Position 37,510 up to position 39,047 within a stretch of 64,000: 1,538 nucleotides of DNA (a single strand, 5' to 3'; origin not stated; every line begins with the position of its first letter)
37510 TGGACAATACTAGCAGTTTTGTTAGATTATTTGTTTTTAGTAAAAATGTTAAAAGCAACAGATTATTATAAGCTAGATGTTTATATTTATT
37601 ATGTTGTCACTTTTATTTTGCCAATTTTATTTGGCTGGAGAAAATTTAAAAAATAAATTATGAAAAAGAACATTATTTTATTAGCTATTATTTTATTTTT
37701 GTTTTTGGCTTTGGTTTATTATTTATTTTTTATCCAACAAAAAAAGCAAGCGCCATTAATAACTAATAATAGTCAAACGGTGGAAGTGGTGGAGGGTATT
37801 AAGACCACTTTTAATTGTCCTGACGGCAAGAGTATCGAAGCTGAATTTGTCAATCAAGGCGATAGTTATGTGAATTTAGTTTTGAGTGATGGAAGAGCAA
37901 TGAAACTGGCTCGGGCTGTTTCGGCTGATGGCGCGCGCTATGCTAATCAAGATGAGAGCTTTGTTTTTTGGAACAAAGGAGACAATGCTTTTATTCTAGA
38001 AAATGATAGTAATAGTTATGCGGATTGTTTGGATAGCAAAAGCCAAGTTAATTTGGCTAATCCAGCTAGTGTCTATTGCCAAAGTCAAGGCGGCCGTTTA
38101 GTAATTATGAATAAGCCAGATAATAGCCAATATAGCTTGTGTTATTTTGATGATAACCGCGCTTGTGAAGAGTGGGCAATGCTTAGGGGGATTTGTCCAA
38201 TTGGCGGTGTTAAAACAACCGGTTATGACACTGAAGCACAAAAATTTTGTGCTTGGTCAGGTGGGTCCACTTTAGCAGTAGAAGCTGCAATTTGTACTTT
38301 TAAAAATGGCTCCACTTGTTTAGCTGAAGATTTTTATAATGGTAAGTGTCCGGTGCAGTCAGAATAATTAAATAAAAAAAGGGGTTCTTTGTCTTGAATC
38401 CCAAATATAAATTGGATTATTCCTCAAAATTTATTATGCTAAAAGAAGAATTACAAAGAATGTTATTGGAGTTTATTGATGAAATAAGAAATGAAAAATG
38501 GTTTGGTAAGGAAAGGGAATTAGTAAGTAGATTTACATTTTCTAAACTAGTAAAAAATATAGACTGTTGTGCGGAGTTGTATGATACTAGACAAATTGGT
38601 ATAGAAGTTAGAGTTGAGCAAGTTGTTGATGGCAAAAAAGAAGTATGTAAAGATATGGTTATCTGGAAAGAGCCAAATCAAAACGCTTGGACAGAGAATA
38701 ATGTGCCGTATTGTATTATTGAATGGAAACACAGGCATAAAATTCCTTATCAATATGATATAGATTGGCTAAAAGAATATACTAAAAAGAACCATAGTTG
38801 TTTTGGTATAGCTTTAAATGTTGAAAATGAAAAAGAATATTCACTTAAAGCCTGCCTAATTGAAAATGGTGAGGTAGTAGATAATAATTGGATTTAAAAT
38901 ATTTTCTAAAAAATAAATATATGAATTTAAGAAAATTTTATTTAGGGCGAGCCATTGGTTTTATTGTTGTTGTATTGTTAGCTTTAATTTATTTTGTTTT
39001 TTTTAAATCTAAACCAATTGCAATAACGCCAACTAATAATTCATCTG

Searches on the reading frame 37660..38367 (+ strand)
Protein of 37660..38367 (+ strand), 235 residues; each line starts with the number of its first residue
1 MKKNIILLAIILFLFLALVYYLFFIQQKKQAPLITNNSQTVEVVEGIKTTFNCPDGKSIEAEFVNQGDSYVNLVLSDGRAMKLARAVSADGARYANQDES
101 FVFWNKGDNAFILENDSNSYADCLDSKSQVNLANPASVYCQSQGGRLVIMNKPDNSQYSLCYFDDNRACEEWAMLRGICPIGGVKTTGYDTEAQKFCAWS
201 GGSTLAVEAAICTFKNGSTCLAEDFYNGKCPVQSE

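Call 69: search_protein_families(library=pfam, proteins=[window:37660-38367:+], max_evalue=0.01)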
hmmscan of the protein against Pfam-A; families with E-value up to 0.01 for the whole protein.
window:37660-38367:+ (235 aa): 2 families
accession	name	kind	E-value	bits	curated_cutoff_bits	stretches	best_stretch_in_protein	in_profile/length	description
PF03891.20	DUF333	-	1.9e-20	73.3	25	1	132-177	2-46/47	Domain of unknown function (DUF333)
PF09864.15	MliC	-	3e-13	50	22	1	51-117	1-63/67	Membrane-bound lysozyme-inhibitor of c-type lysozyme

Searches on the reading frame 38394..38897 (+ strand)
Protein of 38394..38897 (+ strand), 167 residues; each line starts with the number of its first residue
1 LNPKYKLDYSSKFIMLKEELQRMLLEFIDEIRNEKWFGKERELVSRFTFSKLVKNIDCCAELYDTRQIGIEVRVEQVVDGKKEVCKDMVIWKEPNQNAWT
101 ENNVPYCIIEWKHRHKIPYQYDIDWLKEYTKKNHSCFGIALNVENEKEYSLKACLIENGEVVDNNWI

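Call 69: search_protein_families(library=pfam, proteins=[window:38394-38897:+], max_evalue=0.01)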
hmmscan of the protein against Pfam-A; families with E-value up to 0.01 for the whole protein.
window:38394-38897:+ (167 aa): 1 family
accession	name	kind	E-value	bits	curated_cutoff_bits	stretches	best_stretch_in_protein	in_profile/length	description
PF13588.12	HSDR_N_2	-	0.00041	20.9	25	1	63-147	19-92/110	Type I restriction enzyme R protein N terminus (HSDR_N)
